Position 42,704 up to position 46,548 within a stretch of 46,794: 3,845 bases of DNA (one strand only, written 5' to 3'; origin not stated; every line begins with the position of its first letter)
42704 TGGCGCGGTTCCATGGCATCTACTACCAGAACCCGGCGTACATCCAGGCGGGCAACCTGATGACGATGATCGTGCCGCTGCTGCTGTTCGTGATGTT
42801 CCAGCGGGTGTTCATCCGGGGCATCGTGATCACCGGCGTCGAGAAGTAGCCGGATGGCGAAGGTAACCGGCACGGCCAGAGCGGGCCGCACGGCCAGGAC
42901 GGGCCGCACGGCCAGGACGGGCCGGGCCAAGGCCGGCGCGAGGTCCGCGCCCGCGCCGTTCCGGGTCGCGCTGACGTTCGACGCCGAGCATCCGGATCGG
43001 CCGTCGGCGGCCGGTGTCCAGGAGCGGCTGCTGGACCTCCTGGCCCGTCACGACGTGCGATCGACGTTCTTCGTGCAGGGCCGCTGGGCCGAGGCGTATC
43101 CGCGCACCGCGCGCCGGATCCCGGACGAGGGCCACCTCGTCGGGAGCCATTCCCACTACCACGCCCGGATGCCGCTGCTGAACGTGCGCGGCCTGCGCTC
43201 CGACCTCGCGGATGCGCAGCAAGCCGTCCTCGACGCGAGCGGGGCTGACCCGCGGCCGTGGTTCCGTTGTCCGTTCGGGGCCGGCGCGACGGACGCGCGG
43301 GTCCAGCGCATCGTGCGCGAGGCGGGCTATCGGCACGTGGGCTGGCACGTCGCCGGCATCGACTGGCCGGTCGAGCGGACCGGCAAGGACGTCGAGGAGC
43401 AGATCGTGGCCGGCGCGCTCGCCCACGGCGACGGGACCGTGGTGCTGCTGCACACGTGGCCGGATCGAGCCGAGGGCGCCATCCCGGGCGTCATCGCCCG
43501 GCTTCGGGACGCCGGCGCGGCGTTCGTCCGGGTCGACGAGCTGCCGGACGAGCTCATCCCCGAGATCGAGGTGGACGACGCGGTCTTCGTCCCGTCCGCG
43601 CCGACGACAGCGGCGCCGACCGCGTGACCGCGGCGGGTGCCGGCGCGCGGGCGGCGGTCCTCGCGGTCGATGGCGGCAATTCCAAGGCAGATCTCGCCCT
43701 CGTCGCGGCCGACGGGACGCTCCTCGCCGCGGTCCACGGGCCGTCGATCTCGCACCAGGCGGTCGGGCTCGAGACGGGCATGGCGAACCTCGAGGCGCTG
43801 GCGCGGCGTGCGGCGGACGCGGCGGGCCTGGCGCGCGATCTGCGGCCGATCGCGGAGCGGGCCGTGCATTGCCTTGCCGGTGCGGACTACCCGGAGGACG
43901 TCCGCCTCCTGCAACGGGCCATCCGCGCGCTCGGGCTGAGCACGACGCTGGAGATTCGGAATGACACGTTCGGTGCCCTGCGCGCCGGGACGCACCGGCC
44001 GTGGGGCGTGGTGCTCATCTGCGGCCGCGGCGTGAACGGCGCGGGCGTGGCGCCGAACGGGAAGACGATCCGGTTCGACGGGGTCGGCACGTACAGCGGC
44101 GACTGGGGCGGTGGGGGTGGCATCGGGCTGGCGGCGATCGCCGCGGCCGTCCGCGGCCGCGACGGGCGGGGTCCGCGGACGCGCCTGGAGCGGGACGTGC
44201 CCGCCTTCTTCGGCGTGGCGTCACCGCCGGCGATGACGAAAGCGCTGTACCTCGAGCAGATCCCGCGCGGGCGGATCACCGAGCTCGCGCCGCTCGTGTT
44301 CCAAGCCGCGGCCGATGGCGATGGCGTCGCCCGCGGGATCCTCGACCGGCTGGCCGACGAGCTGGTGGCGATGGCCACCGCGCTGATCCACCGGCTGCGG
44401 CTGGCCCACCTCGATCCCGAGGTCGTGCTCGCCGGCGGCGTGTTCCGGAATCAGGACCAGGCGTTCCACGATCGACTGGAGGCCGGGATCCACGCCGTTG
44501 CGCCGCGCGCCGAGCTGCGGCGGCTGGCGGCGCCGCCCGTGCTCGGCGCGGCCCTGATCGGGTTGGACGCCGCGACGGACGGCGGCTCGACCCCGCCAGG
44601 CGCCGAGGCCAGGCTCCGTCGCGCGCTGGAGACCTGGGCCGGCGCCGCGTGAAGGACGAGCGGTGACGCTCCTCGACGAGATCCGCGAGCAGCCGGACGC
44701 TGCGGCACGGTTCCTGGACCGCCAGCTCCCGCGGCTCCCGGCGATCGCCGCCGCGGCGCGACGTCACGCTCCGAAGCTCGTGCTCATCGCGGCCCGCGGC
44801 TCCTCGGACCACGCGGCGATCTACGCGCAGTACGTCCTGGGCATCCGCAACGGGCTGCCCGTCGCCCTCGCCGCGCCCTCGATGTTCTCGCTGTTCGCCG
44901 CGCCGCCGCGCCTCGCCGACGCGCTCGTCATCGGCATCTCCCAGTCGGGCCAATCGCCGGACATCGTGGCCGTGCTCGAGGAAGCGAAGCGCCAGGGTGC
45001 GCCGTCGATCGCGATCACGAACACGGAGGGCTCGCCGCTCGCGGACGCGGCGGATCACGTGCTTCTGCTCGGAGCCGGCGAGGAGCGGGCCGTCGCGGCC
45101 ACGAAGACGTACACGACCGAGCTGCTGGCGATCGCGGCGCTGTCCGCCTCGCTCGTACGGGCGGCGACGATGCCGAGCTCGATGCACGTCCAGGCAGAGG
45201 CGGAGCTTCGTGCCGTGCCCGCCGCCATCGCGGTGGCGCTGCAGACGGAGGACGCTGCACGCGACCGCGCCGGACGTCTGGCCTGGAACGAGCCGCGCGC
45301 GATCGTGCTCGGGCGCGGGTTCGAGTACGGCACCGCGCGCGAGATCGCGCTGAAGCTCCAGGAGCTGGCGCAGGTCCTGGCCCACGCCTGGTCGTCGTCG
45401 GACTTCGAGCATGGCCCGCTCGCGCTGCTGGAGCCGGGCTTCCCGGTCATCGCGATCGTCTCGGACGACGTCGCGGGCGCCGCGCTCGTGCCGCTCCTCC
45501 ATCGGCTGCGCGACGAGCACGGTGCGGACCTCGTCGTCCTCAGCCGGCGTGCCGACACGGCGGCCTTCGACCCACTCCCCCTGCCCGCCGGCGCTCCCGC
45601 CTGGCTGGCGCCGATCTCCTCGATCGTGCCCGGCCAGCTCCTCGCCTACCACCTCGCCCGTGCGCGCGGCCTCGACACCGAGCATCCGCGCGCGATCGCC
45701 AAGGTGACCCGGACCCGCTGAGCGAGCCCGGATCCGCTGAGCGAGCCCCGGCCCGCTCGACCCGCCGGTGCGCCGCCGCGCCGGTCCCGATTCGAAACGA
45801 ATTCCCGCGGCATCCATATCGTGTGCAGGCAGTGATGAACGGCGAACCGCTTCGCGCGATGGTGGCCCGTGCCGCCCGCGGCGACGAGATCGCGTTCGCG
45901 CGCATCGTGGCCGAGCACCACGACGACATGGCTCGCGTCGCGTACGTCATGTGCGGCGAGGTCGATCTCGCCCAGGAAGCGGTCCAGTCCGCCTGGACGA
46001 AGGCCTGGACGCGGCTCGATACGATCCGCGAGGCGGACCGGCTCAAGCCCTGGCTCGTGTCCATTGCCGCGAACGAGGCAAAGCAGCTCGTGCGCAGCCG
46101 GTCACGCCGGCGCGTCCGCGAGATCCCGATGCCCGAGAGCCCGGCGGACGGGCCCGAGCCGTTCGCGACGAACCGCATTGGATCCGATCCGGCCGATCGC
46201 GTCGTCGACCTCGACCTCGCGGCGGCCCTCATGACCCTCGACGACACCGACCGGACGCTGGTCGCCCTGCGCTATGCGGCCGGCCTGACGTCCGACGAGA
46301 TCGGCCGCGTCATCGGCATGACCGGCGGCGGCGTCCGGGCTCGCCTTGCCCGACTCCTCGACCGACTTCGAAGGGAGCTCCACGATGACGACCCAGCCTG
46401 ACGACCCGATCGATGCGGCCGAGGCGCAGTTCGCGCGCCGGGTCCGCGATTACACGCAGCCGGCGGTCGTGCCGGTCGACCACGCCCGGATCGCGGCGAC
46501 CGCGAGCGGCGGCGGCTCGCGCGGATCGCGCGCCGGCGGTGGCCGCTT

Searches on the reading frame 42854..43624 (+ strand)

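Call 54: search_protein_families(library=pfam, proteins=[window:42854-43624:+], max_evalue=0.0001)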
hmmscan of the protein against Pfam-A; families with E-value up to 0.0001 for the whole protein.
window:42854-43624:+ (257 aa): 1 family
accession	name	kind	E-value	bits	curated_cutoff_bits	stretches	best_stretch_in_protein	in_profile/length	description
PF01522.26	Polysacc_deac_1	-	3e-25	89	23.1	1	36-161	7-123/124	Polysaccharide deacetylase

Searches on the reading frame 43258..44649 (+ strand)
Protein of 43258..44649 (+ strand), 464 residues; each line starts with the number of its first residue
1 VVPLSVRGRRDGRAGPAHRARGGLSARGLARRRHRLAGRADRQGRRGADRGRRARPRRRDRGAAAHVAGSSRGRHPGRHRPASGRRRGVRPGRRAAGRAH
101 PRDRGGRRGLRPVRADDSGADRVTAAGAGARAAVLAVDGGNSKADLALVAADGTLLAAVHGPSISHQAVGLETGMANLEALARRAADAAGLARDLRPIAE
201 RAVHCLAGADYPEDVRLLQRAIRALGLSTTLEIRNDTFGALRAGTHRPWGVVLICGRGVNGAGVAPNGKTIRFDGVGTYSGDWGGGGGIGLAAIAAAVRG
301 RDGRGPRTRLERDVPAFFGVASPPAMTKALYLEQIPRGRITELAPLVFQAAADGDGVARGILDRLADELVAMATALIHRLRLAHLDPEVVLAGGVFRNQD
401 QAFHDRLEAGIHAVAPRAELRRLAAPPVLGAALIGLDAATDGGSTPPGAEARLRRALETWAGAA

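Call 57: search_protein_families(library=pfam, proteins=[window:43258-44649:+], max_evalue=0.001)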
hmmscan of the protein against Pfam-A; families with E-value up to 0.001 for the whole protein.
window:43258-44649:+ (464 aa): 1 family
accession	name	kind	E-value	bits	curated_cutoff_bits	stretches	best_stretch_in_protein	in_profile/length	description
PF01869.26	BcrAD_BadFG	-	2.4e-23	83.5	31.5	1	137-435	3-271/271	BadF/BadG/BcrA/BcrD ATPase family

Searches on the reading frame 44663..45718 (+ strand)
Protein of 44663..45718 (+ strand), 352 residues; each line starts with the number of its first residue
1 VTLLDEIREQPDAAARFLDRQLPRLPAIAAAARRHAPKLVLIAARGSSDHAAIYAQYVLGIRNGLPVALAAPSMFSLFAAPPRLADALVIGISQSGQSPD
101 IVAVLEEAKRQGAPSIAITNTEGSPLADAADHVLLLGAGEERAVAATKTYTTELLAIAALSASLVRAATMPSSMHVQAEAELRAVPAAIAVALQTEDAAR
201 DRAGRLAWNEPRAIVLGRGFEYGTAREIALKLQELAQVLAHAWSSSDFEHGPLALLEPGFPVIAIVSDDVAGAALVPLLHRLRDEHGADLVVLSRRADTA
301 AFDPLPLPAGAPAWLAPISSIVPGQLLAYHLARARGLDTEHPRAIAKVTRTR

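Call 54: search_protein_families(library=pfam, proteins=[window:44663-45718:+], max_evalue=0.0001)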
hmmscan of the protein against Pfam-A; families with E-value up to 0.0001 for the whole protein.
window:44663-45718:+ (352 aa): 2 families
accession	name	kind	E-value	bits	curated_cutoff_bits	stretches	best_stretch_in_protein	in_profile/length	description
PF01380.27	SIS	-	8.7e-31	106.9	25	2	40-160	8-128/131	SIS domain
PF13580.11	SIS_2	-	7.2e-05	23.3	27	0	86-119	105-137/138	SIS domain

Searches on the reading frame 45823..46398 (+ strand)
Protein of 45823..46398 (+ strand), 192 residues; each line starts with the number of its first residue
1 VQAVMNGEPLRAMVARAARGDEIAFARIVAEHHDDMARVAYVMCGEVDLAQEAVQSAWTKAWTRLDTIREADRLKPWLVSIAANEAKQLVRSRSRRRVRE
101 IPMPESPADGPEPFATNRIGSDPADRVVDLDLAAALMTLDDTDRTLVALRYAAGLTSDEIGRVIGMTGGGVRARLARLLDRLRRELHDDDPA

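Call 54: search_protein_families(library=pfam, proteins=[window:45823-46398:+], max_evalue=0.0001)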
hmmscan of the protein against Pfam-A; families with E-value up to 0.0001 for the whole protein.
window:45823-46398:+ (192 aa): 3 families
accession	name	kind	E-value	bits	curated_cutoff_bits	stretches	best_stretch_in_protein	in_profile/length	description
PF04542.20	Sigma70_r2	-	1.3e-10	41.4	24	1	29-96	2-71/71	Sigma-70 region 2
PF04545.22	Sigma70_r4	-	1.9e-08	34.1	24.1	1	135-183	1-49/50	Sigma-70, region 4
PF08281.18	Sigma70_r4_2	-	6.2e-07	29.4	25.7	1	131-182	3-54/54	Sigma-70, region 4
